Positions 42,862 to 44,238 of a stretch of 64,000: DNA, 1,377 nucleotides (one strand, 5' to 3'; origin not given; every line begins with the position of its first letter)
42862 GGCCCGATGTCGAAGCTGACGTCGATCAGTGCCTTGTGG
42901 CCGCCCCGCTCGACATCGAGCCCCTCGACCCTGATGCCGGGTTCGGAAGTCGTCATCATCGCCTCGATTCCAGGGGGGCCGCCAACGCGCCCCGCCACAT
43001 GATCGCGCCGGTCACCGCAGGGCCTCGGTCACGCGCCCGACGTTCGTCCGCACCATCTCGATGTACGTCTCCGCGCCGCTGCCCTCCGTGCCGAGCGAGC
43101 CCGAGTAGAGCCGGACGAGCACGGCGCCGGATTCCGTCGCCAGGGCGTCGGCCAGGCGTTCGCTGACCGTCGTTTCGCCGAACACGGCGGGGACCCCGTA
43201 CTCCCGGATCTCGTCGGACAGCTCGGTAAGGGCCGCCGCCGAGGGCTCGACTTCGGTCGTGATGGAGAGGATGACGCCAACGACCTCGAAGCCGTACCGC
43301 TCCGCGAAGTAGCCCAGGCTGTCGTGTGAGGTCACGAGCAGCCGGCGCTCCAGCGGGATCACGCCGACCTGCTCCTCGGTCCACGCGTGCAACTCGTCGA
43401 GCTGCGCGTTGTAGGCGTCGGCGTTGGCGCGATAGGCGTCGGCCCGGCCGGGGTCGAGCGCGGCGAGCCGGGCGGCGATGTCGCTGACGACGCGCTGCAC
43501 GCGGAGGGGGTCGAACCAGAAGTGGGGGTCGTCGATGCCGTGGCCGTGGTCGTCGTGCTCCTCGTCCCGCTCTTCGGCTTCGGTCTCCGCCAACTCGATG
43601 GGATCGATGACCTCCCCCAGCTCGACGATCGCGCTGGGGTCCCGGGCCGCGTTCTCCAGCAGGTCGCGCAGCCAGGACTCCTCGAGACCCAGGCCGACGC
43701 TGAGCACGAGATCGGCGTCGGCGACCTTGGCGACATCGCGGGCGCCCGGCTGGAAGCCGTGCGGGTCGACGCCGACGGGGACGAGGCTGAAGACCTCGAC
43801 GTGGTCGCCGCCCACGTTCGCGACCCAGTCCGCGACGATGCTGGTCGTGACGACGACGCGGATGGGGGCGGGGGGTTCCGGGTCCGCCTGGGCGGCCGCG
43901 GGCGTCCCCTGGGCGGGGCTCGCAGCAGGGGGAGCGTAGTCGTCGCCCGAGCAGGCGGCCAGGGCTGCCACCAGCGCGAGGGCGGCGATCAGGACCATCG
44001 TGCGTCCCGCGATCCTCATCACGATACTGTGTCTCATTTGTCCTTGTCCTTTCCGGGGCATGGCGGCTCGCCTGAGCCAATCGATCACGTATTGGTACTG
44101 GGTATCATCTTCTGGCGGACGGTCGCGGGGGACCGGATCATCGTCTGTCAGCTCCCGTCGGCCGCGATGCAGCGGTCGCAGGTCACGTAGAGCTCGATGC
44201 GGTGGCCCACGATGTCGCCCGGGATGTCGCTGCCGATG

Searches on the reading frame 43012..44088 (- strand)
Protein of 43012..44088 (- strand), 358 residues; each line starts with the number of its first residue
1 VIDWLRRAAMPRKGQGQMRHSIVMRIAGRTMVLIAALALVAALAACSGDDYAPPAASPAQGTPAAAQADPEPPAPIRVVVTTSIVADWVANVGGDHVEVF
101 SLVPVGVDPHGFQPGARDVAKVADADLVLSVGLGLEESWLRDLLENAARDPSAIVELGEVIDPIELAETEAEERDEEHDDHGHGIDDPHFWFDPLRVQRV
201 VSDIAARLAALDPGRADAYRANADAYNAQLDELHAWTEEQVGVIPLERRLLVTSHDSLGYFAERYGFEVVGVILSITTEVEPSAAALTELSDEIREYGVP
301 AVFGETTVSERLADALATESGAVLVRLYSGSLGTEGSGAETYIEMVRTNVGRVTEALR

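Call 101: search_protein_families(library=pfam, proteins=[window:43012-44088:-], max_evalue=0.001)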
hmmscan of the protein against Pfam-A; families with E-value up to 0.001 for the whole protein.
window:43012-44088:- (358 aa): 1 family
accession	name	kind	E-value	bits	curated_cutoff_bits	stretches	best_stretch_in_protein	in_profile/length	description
PF01297.22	ZnuA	-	9.7e-84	281.4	29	1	78-356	1-263/263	Zinc-uptake complex component A periplasmic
